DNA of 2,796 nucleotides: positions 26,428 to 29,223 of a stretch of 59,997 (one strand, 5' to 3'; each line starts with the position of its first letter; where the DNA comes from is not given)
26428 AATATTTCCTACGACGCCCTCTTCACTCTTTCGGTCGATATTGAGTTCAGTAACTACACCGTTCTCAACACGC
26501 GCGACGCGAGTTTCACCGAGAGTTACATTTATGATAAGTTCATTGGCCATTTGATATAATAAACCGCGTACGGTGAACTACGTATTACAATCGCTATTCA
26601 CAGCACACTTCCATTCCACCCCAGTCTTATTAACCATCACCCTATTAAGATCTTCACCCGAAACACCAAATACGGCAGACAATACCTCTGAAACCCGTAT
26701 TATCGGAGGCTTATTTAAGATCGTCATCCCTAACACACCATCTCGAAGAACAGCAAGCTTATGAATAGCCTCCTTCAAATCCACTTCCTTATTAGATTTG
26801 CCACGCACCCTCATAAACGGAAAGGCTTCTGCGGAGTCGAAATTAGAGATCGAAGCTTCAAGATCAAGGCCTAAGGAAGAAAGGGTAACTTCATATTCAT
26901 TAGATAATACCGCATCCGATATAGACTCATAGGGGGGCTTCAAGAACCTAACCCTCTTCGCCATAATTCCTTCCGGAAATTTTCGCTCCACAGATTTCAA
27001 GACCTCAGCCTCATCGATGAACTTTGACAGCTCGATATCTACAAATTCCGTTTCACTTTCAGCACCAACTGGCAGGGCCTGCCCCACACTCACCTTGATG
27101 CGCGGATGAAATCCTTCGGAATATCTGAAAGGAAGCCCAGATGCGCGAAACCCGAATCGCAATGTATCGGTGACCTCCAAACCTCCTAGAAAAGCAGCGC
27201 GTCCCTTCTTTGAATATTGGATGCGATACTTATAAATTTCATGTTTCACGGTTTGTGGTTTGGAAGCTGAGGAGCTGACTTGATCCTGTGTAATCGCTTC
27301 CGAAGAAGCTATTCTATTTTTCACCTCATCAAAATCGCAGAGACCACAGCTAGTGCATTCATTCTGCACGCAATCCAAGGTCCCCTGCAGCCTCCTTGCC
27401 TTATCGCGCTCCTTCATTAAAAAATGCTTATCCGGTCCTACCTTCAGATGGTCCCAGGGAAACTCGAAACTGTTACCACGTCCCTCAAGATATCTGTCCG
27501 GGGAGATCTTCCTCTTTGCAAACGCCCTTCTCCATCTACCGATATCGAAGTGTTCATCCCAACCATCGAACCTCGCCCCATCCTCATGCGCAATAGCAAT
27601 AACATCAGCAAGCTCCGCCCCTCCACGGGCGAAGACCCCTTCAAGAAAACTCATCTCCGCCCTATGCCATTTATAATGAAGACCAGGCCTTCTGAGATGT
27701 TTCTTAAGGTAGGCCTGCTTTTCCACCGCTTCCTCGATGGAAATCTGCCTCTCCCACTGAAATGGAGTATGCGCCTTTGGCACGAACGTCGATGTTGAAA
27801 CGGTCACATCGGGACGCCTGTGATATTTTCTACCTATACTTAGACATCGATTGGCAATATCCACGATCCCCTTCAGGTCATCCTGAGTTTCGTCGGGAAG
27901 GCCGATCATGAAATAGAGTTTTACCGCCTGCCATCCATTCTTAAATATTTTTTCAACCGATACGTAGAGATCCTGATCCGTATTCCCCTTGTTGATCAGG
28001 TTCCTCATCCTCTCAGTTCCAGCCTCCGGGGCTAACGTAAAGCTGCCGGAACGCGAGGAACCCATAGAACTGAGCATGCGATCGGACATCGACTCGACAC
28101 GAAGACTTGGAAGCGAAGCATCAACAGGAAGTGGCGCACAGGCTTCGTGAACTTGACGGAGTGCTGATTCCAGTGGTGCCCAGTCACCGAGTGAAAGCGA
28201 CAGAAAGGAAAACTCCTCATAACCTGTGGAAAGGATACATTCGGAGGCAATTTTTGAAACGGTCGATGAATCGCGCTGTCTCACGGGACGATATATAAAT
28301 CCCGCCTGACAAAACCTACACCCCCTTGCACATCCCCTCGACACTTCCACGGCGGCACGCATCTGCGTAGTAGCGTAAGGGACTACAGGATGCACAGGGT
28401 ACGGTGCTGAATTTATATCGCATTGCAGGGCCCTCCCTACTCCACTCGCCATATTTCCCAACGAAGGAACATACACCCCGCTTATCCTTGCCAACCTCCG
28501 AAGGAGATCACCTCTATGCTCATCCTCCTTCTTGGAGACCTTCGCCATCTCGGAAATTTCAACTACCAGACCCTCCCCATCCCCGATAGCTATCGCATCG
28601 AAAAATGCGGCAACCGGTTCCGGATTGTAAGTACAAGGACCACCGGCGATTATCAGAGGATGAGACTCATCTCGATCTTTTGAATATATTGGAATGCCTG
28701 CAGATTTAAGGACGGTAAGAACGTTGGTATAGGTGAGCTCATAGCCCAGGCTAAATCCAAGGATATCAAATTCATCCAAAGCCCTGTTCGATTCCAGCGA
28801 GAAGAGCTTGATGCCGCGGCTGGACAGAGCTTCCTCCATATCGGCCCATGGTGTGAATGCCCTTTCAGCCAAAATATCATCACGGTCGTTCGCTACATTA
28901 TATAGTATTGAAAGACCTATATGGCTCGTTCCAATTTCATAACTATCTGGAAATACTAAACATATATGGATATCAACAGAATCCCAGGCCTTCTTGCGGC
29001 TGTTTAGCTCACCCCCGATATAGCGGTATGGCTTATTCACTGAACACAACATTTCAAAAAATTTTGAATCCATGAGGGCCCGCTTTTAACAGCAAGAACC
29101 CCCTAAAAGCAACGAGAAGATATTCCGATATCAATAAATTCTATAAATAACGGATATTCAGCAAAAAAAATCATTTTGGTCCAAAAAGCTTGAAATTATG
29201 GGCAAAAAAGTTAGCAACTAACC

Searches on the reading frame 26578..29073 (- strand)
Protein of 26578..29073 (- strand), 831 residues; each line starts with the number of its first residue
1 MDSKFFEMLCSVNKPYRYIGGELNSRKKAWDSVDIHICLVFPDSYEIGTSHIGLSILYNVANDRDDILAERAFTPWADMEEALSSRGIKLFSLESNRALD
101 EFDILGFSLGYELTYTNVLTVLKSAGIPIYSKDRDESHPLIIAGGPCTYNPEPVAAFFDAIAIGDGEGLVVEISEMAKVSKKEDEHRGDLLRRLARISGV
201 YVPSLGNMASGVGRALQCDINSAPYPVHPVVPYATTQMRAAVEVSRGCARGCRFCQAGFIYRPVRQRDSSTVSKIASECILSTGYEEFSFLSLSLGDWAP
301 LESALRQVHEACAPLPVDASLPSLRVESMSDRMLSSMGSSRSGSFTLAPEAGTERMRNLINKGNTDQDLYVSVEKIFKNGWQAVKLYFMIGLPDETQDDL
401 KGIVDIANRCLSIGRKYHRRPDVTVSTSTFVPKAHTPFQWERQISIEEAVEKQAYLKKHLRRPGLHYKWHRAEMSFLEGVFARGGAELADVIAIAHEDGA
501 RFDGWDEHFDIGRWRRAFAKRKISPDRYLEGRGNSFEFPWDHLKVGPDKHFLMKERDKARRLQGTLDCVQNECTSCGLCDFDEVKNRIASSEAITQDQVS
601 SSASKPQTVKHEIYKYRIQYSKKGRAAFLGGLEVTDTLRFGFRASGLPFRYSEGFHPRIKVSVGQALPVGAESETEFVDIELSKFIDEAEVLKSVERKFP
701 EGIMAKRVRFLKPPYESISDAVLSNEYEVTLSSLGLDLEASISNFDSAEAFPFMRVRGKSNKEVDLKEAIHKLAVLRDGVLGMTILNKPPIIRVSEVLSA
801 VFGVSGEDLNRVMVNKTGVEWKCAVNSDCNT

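Call 9: search_protein_families(library=pfam, proteins=[window:26578-29073:-])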
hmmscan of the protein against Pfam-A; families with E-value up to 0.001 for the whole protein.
window:26578-29073:- (831 aa): 3 families
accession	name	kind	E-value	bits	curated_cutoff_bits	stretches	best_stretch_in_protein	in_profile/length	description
PF19864.5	Radical_SAM_N2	-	6.3e-60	201.4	29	1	53-203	1-151/151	Radical SAM proteins, N-terminal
PF10105.14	DUF2344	-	6.3e-34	117.8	23.8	1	615-778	1-158/176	Uncharacterized protein conserved in bacteria (DUF2344)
PF04055.27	Radical_SAM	-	4.6e-12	46.9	29.5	1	242-405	1-164/166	Radical SAM superfamily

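Call 10: find_related_loci(query=window:26578-29073:-, collection=genome_contigs, flank=10000)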
Query window:26578-29073:- (831 aa) in genome_contigs; peptide patterns used: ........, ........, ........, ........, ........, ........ (x = any residue, [..] = any of these).
309 stretches matched a pattern; 203 encode a relative of the query (tblastn E <= 1e-3); the best 80 are kept; 80 distinct loci.
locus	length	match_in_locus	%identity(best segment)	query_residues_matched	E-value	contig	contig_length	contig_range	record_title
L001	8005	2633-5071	43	1-816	0e+0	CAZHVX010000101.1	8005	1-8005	MAG TPA_asm: uncultured Pseudomonadota bacterium isolate SRP256446_co1_199 genome assembly, contig: NODE_5401_length_800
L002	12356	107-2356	42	7-729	0e+0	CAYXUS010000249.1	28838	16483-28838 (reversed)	MAG TPA_asm: uncultured Caldithrix sp. isolate binchicken_co381_46 genome assembly, contig: k141_57822, whole genome sho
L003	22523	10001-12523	37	8-822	0e+0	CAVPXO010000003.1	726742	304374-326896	MAG: uncultured delta proteobacterium isolate MFD01721.bin.1.130 genome assembly, contig: contig_1583, whole genome shot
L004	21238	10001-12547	37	8-828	0e+0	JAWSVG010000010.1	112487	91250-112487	MAG: Desulfocapsaceae bacterium isolate BHT14_PBSA_del1 B8PBSAT2_contig_19, whole genome shotgun sequence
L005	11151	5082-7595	38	9-822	0e+0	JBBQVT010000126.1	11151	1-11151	MAG: Desulfobulbales bacterium isolate Co_metawrap_2011 Cmw_2011_k141_22609512_length_11151_cov_22.8738, whole genome sh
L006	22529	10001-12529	37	9-828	5e-177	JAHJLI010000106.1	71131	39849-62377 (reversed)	MAG: Proteobacteria bacterium isolate Old_saline.mb.128 Old_saline.mb.128_k141_379234, whole genome shotgun sequence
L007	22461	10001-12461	45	1-819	2e-172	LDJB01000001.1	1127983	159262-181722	MAG: Peptococcaceae bacterium 1109 scaffold00001, whole genome shotgun sequence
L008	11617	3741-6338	39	1-819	3e-172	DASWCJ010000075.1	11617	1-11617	MAG TPA_asm: Anaeromyxobacter sp. isolate SMAG_U2706 k141_584174, whole genome shotgun sequence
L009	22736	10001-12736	36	7-804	1e-171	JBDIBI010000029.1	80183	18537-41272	MAG: Blastocatellia bacterium isolate AS-MICRO-OLR.206 NODE_772_length_80183_cov_35.666458, whole genome shotgun sequenc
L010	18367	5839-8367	37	8-822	5e-169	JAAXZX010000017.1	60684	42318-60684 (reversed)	MAG: Clostridiaceae bacterium isolate AS02xzSISU_47 3770_AS02, whole genome shotgun sequence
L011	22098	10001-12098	45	7-695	5e-169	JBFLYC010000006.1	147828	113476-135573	MAG: Bacillota bacterium isolate MAG074 MAG074_6, whole genome shotgun sequence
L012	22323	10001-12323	46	6-775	1e-167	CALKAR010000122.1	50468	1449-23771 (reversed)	MAG TPA_asm: uncultured Peptococcaceae bacterium isolate SRR6713631_bin.102_CONCOCT_v1.1_MAG genome assembly, contig: ER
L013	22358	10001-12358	38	7-775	2e-166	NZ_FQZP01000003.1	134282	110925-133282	Thermoclostridium caenicola strain DSM 19027, whole genome shotgun sequence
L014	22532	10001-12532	37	8-822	4e-166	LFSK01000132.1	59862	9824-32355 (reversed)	MAG: Clostridiaceae bacterium DTU059 scaffold3479, whole genome shotgun sequence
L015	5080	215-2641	38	7-819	4e-170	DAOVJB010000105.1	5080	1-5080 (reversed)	MAG TPA_asm: Elusimicrobiota bacterium isolate CSMAG_1382 CSMAG_1382_k141_2805894_length_5080_cov_16.0000, whole genome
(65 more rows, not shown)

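Call 20: find_homologous_proteins(query=window:26578-29073:-, max_evalue=1e-50)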
Query window:26578-29073:- (831 aa): 8000 proteins with E <= 1e-50 among 8000 candidates; the best 120 are listed.
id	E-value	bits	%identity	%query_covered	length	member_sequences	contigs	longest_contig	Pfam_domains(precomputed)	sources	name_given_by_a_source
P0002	0.0e+0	1909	100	100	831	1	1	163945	PF10105.15,PF04055.28,PF19864.6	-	-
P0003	0.0e+0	1544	80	99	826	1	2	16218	PF10105.15,PF04055.28,PF19864.6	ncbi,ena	-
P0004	0.0e+0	1202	62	99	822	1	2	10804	PF10105.15,PF04055.28,PF19864.6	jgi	-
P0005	0.0e+0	1040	55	99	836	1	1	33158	PF10105.15,PF04055.28,PF19864.6,PF02310.25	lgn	-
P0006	0.0e+0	1037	56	98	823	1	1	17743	PF10105.15,PF04055.28,PF19864.6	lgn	-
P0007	0.0e+0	1016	54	99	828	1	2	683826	PF10105.15,PF04055.28,PF19864.6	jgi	jgi:radical SAM family uncharacterized protein/radical SAM-linked protein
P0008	8.7e-298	1008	55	98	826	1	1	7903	PF10105.15,PF04055.28,PF19864.6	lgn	-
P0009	1.1e-297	1008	53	99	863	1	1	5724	PF10105.15,PF04055.28,PF19864.6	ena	-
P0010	1.3e-296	1004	53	99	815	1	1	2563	PF10105.15,PF04055.28,PF19864.6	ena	-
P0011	9.9e-295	998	54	99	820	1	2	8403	PF10105.15,PF04055.28,PF19864.6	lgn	-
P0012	5.5e-294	995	56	99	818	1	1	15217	PF10105.15,PF04055.28,PF19864.6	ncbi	-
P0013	8.5e-294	995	53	99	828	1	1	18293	PF10105.15,PF04055.28,PF19864.6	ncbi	-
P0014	1.1e-292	991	57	98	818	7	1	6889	PF10105.15,PF04055.28,PF19864.6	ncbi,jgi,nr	ncbi:MAG TPA: TIGR03960 family B12-binding radical SAM protein [bacterium]|nr:TIGR03960 family B12-b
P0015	1.5e-292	991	53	98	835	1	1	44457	PF10105.15,PF04055.28,PF19864.6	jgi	jgi:radical SAM-linked protein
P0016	2.0e-291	987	53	98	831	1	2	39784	PF10105.15,PF04055.28,PF19864.6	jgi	-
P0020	1.3e-290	984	53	99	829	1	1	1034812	PF10105.15,PF04055.28,PF19864.6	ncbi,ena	-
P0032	4.5e-277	939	52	99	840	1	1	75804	PF10105.15,PF04055.28,PF19864.6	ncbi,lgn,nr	ncbi:MAG: TIGR03960 family B12-binding radical SAM protein [Proteobacteria bacterium]|nr:TIGR03960 f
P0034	9.1e-276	935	51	98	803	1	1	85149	PF10105.15,PF04055.28,PF19864.6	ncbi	ncbi:MAG: TIGR03960 family B12-binding radical SAM protein [Pseudomonadota bacterium]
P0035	6.3e-275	932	51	100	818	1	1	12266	PF10105.15,PF04055.28,PF19864.6,PF02310.25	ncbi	ncbi:MAG: TIGR03960 family B12-binding radical SAM protein [Pseudomonadota bacterium]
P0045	3.6e-265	900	49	98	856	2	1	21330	PF10105.15,PF04055.28,PF19864.6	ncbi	ncbi:MAG: TIGR03960 family B12-binding radical SAM protein [bacterium]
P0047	7.4e-263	892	51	94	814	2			PF10105.15,PF04055.28,PF19864.6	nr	nr:TIGR03960 family B12-binding radical SAM protein [bacterium]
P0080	1.1e-204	700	43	98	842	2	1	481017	PF10105.15,PF04055.28,PF19864.6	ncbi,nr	ncbi:MAG: TIGR03960 family B12-binding radical SAM protein [Candidatus Methylomirabilis sp.]|nr:TIGR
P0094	3.8e-203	695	41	98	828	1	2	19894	PF10105.15,PF04055.28,PF19864.6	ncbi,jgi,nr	ncbi:MAG: TIGR03960 family B12-binding radical SAM protein [Deltaproteobacteria bacterium]|nr:TIGR03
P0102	1.2e-202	693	53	70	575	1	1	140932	PF04055.28,PF19864.6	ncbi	ncbi:MAG: TIGR03960 family B12-binding radical SAM protein [Pseudomonadota bacterium]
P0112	7.2e-202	691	42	99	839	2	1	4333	PF10105.15,PF04055.28,PF19864.6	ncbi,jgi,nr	ncbi:MAG: TIGR03960 family B12-binding radical SAM protein [Desulfuromonadales bacterium]|nr:TIGR039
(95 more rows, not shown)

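Call 21: find_encoding_contigs(protein=P0003, flank=10000, max_places=4)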
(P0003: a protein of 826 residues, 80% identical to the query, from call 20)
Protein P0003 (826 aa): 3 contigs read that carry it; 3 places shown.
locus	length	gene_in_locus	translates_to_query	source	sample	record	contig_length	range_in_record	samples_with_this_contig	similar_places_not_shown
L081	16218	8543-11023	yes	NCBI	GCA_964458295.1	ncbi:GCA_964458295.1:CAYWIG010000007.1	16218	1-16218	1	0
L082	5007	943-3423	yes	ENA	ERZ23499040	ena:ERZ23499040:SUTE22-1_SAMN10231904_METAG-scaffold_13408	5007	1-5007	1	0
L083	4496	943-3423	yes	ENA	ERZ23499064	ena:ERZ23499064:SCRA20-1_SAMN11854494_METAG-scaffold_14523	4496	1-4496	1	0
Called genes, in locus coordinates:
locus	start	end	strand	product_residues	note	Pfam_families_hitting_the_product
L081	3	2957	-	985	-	?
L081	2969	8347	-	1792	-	-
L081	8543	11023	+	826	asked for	PF19864:Radical_SAM_N2, PF04055:Radical_SAM, PF10105:DUF2344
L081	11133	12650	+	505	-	PF10150:RNase_E_G, PF20833:RNase_E_G_Thio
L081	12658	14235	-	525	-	-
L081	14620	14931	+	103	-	PF00829:Ribosomal_L21p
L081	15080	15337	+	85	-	PF01016:Ribosomal_L27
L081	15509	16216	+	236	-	?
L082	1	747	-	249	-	?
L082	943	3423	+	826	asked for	PF19864:Radical_SAM_N2, PF04055:Radical_SAM, PF10105:DUF2344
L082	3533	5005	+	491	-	?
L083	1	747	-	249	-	?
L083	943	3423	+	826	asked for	PF19864:Radical_SAM_N2, PF04055:Radical_SAM, PF10105:DUF2344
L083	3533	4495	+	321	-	?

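Call 22: find_encoding_contigs(protein=P0004, flank=10000, max_places=4)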
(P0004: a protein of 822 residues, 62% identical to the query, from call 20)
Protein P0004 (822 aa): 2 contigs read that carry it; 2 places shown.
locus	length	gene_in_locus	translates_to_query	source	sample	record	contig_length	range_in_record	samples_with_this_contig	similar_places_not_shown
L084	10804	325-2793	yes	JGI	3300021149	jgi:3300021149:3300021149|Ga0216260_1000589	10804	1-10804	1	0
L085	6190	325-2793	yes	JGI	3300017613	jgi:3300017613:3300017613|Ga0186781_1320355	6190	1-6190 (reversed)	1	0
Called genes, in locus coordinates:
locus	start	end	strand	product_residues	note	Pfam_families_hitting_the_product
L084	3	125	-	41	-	?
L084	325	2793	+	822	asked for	PF19864:Radical_SAM_N2, PF04055:Radical_SAM, PF10105:DUF2344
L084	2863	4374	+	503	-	PF10150:RNase_E_G, PF20833:RNase_E_G_Thio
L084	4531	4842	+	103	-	PF00829:Ribosomal_L21p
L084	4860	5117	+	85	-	PF01016:Ribosomal_L27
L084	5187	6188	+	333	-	PF01018:GTP1_OBG, PF01926:MMR_HSR1, PF02421:FeoB_N (weak)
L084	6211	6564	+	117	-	PF02410:RsfS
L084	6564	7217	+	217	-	PF18912:DZR_2 (weak), PF00156:Pribosyltran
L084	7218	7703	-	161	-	-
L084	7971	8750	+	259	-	PF00459:Inositol_P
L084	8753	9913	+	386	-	PF02746:MR_MLE_N, PF13378:MR_MLE_C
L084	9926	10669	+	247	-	PF00515:TPR_1 (faint), PF07719:TPR_2 (faint), PF13414:TPR_11 (faint), PF14559:TPR_19 (faint)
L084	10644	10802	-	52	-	?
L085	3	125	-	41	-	?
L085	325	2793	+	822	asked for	PF19864:Radical_SAM_N2, PF04055:Radical_SAM, PF10105:DUF2344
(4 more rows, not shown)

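Call 24: find_encoding_contigs(protein=P0007, flank=10000, max_places=2)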
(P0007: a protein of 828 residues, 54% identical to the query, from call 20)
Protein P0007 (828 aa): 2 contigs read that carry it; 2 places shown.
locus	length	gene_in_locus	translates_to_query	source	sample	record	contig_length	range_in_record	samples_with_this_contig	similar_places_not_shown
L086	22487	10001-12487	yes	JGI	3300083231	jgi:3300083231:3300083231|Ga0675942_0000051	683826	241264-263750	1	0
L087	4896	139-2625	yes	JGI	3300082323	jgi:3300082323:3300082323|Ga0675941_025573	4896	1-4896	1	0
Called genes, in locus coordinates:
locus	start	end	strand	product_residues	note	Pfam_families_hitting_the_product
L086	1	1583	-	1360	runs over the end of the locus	PF00381:PTS-HPr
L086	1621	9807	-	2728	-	-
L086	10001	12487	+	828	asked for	PF19864:Radical_SAM_N2, PF04055:Radical_SAM, PF10105:DUF2344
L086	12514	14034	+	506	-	PF00575:S1 (faint), PF10150:RNase_E_G, PF20833:RNase_E_G_Thio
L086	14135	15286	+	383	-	PF02518:HATPase_c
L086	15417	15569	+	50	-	-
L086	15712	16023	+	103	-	PF00829:Ribosomal_L21p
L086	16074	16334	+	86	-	PF01016:Ribosomal_L27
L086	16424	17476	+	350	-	PF01018:GTP1_OBG, PF01926:MMR_HSR1, PF02421:FeoB_N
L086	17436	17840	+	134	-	PF02410:RsfS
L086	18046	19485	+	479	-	-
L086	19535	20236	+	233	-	PF18912:DZR_2 (weak)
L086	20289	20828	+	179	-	PF01584:CheW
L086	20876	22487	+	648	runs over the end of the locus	PF02743:dCache_1, PF00015:MCPsignal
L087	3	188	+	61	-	?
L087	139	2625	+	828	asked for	PF19864:Radical_SAM_N2, PF04055:Radical_SAM, PF10105:DUF2344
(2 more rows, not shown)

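Call 25: find_encoding_contigs(protein=P0020, flank=10000, max_places=2)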
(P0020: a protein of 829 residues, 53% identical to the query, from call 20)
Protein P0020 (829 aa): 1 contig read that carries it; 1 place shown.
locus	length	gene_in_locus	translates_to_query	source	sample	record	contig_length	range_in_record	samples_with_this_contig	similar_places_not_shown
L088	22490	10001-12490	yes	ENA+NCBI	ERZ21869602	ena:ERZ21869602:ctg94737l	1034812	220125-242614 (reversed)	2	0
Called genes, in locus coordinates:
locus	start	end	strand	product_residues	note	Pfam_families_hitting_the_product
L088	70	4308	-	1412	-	-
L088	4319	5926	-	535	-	-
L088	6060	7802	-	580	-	-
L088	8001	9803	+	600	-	PF17816:PDZ_4, PF03572:Peptidase_S41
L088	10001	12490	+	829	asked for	PF19864:Radical_SAM_N2, PF04055:Radical_SAM, PF10105:DUF2344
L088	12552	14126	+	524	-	PF00575:S1 (weak), PF10150:RNase_E_G, PF20833:RNase_E_G_Thio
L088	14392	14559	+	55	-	-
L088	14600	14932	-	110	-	-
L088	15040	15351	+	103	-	PF00829:Ribosomal_L21p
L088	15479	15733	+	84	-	PF01016:Ribosomal_L27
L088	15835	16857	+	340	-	PF01018:GTP1_OBG, PF02421:FeoB_N (weak), PF10662:PduV-EutP (faint), PF01926:MMR_HSR1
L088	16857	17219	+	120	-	PF02410:RsfS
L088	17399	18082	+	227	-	PF18912:DZR_2 (weak), PF00156:Pribosyltran (weak)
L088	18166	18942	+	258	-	PF00459:Inositol_P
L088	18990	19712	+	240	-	PF00515:TPR_1 (faint), PF07719:TPR_2 (faint), PF17874:TPR_MalT (faint)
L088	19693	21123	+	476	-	PF01026:TatD_DNase, PF04055:Radical_SAM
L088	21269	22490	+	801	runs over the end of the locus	-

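Call 26: find_encoding_contigs(protein=P0005, flank=10000, max_places=2)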
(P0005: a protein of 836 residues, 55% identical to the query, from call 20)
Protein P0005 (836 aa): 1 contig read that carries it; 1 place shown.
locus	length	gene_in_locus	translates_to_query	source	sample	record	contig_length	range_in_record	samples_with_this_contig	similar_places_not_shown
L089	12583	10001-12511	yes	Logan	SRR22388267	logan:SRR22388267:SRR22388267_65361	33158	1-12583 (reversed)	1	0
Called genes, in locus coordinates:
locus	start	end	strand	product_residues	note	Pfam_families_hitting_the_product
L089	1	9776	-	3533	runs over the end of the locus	-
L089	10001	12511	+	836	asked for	PF19864:Radical_SAM_N2, PF02310:B12-binding (faint), PF04055:Radical_SAM, PF10105:DUF2344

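Call 37: list_cluster_members(proteins=[L081:2972-8347:-, L086:1624-9807:-])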
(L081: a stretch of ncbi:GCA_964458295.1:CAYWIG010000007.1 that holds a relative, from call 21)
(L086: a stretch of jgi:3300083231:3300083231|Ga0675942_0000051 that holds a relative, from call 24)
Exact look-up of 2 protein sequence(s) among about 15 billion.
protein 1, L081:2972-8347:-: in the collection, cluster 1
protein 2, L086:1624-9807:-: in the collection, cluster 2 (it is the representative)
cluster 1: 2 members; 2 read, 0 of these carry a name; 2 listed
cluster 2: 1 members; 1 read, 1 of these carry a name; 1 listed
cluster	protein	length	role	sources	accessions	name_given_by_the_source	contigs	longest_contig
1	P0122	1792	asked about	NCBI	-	-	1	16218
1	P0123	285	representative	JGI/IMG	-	-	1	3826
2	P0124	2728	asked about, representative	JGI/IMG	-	PAS domain-containing protein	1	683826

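Call 112: search_protein_families(library=pfam, proteins=[L088:70-4308:-], max_evalue=0.1)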
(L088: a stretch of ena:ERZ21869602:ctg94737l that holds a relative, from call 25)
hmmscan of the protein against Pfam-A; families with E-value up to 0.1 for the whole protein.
L088:70-4308:- (1412 aa): 0 families
